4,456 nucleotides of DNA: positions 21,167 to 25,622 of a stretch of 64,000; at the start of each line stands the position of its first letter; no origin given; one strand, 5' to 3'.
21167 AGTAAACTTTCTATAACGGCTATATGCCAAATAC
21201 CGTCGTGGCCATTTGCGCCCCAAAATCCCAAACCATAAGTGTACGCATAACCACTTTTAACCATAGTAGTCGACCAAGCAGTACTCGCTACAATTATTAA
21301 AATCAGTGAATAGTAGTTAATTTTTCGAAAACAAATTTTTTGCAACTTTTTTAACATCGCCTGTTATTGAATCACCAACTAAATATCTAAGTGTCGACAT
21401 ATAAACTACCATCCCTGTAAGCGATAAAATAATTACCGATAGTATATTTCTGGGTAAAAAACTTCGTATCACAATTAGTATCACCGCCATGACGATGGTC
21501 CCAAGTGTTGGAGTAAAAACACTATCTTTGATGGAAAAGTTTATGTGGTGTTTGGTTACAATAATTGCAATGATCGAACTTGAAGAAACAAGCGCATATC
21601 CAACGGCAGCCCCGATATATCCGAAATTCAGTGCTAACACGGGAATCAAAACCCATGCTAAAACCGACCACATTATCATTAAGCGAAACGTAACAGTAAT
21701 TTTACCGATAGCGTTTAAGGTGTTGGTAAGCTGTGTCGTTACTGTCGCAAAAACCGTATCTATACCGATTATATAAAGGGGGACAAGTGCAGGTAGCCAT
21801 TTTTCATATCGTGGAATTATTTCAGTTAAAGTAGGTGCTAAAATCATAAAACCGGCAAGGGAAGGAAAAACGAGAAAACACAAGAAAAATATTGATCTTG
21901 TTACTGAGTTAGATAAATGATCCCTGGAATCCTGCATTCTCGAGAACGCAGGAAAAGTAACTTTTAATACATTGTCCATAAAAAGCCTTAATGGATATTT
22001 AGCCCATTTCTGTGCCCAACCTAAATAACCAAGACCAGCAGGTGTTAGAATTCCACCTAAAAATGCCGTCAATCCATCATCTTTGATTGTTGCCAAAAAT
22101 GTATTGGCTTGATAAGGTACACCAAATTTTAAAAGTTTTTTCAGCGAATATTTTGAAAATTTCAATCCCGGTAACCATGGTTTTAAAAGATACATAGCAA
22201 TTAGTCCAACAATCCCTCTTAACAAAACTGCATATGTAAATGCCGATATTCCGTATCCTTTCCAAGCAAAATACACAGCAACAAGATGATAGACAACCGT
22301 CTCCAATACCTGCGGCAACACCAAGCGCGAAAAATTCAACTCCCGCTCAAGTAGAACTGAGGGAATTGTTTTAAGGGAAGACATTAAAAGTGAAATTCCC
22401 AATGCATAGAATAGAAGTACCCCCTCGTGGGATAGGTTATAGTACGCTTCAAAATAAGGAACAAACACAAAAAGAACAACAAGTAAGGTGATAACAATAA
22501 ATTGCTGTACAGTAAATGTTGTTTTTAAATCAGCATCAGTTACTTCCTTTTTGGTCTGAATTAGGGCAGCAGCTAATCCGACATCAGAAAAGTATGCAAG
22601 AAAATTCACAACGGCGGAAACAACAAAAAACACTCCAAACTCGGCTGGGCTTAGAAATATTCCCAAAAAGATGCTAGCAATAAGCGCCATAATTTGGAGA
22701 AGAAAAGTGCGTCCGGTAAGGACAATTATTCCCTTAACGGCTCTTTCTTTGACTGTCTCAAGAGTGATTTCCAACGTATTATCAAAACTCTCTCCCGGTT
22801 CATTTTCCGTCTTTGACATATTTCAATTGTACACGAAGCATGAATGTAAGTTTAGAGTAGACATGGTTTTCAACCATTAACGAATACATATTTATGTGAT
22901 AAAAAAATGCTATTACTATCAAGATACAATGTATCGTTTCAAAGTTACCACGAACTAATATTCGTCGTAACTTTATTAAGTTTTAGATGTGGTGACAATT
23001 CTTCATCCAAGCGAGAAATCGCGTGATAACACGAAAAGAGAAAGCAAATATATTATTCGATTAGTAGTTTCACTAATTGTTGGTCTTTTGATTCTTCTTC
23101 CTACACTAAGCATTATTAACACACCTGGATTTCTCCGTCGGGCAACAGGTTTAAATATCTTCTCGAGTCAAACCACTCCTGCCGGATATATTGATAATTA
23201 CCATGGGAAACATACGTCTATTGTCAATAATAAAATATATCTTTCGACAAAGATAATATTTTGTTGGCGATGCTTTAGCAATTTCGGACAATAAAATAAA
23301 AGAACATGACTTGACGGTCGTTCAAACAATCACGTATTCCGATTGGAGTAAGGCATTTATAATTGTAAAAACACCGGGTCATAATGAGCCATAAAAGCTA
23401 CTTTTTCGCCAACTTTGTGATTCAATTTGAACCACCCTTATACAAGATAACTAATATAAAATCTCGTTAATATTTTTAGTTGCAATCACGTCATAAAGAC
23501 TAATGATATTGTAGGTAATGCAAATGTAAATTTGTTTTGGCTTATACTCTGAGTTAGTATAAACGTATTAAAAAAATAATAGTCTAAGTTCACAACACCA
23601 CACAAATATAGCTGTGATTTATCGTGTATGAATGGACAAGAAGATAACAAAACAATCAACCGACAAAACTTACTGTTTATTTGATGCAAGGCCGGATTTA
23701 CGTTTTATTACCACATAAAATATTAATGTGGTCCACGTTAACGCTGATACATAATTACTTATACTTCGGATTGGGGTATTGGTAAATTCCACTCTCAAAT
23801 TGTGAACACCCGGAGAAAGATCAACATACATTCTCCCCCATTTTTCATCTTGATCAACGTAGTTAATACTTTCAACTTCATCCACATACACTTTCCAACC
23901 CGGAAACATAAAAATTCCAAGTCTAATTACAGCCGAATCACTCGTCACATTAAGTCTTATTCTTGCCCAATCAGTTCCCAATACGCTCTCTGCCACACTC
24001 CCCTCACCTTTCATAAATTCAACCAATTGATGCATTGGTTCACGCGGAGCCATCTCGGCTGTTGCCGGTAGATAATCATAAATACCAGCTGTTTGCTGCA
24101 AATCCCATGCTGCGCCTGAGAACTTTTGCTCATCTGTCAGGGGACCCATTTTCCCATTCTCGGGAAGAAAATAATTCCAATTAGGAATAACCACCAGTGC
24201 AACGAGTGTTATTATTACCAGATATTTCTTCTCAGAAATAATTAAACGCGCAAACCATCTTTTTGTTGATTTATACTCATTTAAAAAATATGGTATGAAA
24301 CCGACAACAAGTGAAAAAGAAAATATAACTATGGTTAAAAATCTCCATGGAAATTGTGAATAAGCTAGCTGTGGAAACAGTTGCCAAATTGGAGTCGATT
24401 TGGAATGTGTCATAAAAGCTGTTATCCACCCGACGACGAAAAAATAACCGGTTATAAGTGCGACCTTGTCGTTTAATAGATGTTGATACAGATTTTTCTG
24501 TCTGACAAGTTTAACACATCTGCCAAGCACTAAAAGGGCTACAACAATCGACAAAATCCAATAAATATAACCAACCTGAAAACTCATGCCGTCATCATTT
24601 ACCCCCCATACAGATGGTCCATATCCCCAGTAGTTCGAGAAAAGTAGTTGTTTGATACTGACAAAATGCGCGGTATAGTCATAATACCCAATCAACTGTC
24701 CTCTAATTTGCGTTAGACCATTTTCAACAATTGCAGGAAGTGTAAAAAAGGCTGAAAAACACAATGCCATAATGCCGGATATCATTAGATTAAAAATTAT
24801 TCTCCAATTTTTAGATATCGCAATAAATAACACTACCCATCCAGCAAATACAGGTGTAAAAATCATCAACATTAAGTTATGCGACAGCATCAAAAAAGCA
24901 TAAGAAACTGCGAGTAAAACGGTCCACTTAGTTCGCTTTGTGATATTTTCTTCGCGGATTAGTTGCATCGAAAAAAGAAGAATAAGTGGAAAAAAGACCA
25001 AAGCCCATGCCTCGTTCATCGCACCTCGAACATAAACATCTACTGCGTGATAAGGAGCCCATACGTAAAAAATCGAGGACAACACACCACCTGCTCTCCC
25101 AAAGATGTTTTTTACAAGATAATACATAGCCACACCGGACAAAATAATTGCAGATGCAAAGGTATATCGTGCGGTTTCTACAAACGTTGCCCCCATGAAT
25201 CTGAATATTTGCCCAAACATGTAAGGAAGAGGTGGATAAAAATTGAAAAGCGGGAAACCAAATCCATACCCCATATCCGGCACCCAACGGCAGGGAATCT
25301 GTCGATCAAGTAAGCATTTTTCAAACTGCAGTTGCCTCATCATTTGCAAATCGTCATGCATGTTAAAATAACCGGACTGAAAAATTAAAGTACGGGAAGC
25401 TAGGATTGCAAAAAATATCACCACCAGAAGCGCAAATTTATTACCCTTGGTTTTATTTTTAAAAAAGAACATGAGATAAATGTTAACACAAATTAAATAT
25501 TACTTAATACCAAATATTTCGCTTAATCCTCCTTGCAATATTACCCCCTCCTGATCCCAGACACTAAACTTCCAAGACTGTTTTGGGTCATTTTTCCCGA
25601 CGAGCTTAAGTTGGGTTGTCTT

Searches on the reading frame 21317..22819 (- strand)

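Call 9: search_protein_families(library=pfam, proteins=[window:21317-22819:-], max_evalue=0.001)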
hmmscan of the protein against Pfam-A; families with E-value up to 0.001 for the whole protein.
window:21317-22819:- (500 aa): 2 families
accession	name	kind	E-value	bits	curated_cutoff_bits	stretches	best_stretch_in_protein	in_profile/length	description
PF13440.11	Polysacc_synt_3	-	3.8e-52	177.8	23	1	55-335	5-283/293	Polysaccharide biosynthesis protein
PF01943.22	Polysacc_synt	-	4e-22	79.4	28.2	1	28-296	2-274/274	Polysaccharide biosynthesis protein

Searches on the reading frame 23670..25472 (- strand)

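Call 9: search_protein_families(library=pfam, proteins=[window:23670-25472:-], max_evalue=0.001)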
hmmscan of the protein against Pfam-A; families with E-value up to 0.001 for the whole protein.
window:23670-25472:- (600 aa): 1 family
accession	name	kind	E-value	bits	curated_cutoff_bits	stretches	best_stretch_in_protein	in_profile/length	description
PF10131.15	PTPS_related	-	0.00037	19.5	26.4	0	76-441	1-316/621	6-pyruvoyl-tetrahydropterin synthase related domain; membrane protein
